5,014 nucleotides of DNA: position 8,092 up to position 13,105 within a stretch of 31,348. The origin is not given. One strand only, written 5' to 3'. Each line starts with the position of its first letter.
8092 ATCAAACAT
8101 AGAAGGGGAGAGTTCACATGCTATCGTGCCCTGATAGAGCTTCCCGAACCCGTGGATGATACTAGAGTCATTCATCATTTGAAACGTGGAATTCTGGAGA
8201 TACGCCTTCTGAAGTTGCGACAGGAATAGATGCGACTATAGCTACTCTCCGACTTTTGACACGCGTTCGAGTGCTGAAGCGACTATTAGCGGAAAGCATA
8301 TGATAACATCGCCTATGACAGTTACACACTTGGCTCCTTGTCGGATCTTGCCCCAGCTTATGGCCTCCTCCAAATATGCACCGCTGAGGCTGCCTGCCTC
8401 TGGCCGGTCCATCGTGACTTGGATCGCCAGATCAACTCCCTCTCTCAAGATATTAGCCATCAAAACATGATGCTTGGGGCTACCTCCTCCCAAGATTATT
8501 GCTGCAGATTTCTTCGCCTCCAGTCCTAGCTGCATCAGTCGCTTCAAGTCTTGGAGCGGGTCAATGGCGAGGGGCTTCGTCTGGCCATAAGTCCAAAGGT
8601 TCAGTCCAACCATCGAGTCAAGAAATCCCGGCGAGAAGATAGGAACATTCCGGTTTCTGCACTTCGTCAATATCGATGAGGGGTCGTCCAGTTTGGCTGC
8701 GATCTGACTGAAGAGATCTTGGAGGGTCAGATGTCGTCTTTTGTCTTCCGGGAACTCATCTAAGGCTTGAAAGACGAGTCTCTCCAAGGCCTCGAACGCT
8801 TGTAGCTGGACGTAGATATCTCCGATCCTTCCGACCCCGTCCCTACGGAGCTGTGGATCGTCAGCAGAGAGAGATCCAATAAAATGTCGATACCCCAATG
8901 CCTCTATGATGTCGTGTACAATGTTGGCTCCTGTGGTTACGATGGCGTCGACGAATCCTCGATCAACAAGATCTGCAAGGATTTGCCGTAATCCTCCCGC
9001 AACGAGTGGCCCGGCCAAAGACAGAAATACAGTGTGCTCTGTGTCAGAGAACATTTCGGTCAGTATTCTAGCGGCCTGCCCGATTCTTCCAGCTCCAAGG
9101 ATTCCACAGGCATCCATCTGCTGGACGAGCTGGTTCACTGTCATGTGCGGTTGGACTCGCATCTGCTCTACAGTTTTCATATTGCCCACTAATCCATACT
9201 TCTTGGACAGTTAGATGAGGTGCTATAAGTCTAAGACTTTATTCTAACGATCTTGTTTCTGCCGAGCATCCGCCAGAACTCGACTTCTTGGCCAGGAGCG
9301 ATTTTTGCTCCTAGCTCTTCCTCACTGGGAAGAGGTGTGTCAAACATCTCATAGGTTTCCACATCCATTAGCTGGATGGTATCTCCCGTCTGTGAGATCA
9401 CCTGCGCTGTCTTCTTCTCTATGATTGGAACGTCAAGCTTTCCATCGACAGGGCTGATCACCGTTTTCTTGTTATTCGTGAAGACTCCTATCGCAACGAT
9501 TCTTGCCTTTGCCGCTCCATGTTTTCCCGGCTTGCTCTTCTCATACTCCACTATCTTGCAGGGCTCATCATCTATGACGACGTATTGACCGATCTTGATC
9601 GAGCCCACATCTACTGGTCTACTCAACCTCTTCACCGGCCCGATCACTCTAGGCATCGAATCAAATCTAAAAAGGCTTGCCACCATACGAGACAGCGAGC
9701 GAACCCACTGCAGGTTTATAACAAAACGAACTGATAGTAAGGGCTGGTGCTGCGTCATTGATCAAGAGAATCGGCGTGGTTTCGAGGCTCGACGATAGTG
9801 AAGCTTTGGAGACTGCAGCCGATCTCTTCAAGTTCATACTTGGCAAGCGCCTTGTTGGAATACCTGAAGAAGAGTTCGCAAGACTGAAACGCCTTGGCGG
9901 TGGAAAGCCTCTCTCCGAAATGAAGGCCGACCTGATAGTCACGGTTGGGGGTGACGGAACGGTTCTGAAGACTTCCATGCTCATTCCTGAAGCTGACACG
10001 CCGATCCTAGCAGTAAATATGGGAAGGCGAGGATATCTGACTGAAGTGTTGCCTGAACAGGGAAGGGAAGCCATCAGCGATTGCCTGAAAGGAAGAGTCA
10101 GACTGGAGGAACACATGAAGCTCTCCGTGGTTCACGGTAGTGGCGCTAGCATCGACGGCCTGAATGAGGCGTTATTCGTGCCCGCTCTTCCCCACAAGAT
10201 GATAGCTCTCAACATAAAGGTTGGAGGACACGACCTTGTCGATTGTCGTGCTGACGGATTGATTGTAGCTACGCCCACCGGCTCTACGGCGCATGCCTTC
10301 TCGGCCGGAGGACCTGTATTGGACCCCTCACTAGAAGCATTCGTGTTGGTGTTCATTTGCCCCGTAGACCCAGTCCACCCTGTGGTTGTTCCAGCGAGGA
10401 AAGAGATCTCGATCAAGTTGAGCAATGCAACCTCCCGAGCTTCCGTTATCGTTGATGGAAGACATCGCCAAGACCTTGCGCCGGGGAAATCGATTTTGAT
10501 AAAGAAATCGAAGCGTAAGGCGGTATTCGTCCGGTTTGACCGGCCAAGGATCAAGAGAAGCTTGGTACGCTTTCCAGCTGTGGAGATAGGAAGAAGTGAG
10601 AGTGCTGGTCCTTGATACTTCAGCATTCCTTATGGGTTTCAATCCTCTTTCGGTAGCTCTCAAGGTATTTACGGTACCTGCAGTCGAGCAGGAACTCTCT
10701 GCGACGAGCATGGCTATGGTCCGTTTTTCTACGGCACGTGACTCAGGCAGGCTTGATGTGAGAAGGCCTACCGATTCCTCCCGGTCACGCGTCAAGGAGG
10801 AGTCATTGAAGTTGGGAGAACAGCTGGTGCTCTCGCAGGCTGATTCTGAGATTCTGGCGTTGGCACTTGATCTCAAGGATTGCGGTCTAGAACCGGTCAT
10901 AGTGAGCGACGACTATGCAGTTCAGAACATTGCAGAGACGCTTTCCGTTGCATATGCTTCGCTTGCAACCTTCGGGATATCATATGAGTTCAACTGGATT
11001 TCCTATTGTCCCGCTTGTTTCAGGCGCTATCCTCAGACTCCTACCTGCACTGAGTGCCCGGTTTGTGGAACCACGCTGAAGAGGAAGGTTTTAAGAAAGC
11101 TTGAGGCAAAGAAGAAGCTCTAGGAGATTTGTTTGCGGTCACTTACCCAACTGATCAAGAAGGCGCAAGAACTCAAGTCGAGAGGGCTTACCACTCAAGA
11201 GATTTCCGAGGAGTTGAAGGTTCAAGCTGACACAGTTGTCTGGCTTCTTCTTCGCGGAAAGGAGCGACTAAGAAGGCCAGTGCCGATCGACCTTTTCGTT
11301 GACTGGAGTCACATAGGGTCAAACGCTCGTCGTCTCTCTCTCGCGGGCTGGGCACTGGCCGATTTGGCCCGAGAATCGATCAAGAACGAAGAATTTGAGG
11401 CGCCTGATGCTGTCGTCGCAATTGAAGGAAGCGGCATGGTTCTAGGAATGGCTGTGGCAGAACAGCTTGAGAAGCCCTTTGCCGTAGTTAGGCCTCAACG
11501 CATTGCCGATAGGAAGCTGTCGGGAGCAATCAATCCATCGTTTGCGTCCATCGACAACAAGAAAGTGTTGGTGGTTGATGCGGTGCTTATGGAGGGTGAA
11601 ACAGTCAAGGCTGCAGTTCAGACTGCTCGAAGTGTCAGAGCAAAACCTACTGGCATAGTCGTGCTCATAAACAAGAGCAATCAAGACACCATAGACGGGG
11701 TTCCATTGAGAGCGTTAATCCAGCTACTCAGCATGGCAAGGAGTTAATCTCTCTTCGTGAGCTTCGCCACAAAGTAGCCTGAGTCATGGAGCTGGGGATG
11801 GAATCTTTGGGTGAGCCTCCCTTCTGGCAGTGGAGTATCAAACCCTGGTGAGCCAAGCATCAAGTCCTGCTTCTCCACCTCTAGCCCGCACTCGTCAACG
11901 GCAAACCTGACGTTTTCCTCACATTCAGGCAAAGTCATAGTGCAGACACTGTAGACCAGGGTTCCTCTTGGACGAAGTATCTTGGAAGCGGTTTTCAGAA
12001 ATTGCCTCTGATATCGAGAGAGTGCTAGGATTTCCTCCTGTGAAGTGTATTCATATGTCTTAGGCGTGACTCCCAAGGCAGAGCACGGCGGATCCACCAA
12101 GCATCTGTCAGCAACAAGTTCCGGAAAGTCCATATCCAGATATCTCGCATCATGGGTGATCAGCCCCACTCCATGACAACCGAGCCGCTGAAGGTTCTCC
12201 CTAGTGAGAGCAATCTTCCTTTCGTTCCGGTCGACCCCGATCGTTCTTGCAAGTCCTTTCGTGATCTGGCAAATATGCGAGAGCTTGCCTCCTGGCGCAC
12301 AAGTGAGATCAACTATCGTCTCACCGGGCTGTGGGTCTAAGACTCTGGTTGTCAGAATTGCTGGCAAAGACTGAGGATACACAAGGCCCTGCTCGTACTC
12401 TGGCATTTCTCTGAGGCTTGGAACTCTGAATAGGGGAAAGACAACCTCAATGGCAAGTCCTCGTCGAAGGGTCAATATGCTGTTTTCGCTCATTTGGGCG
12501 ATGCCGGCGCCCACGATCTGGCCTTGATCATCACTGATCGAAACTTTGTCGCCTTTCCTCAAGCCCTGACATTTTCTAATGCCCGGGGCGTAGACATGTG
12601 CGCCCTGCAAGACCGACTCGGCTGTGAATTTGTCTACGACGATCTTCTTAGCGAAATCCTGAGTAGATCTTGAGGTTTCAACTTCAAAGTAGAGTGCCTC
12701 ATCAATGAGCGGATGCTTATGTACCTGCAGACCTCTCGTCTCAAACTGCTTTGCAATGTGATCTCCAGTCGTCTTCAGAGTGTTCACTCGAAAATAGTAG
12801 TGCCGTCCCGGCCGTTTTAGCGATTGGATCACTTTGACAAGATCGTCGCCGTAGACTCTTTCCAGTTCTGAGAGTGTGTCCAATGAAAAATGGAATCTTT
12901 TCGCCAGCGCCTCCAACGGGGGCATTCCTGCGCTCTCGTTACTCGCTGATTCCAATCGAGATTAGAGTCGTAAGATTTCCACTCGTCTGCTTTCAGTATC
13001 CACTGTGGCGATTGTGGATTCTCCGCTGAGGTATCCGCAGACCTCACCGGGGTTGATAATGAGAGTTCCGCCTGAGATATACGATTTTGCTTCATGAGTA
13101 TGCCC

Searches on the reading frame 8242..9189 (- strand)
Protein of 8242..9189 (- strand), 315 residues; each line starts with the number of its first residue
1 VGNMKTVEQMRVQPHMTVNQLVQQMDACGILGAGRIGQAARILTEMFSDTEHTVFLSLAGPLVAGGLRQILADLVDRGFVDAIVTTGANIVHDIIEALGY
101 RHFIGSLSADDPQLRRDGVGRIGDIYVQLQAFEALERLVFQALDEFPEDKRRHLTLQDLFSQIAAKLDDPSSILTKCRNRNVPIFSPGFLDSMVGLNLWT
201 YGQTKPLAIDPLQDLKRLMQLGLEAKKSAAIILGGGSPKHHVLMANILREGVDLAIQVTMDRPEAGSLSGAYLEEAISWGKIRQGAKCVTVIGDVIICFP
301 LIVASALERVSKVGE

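Call 21: search_protein_families(library=pfam, proteins=[window:8242-9189:-], max_evalue=0.00001)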
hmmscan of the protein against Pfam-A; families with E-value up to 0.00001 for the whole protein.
window:8242-9189:- (315 aa): 1 family
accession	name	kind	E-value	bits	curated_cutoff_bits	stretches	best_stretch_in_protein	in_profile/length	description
PF01916.23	DS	-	1.1e-94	317.4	27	1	20-305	1-287/288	Deoxyhypusine synthase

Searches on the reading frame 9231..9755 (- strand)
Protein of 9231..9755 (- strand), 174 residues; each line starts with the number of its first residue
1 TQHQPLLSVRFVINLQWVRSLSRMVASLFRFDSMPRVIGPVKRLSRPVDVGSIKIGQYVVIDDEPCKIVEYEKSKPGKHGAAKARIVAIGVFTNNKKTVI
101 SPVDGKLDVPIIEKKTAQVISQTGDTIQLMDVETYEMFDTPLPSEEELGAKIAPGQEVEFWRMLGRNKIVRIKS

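Call 78: search_protein_families(library=pfam, proteins=[window:9231-9755:-], max_evalue=0.00001)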
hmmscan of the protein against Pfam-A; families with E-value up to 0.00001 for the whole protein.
window:9231-9755:- (174 aa): 2 families
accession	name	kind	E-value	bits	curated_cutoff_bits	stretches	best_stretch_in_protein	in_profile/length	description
PF21485.3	IF5A-like_N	-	6.9e-20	71.1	27.1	1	46-102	4-60/63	Translation initiation factor 5A-like, N-terminal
PF01287.26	eIF-5a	-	6.1e-09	36.4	24.2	1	111-173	1-69/69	Eukaryotic elongation factor 5A hypusine, DNA-binding OB fold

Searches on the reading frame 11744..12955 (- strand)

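Call 21: search_protein_families(library=pfam, proteins=[window:11744-12955:-], max_evalue=0.00001)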
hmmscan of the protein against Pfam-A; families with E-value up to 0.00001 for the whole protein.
window:11744-12955:- (403 aa): 3 families
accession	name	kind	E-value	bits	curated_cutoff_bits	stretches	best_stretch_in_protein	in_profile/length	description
PF01189.24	Methyltr_RsmB-F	-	1.8e-34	119.6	27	1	205-399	3-198/199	16S rRNA methyltransferase RsmB/F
PF01472.26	PUA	-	1e-14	54.6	24.8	1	103-172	1-71/74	PUA domain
PF13847.12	Methyltransf_31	-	6.1e-08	32.9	27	1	210-339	3-113/145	Methyltransferase domain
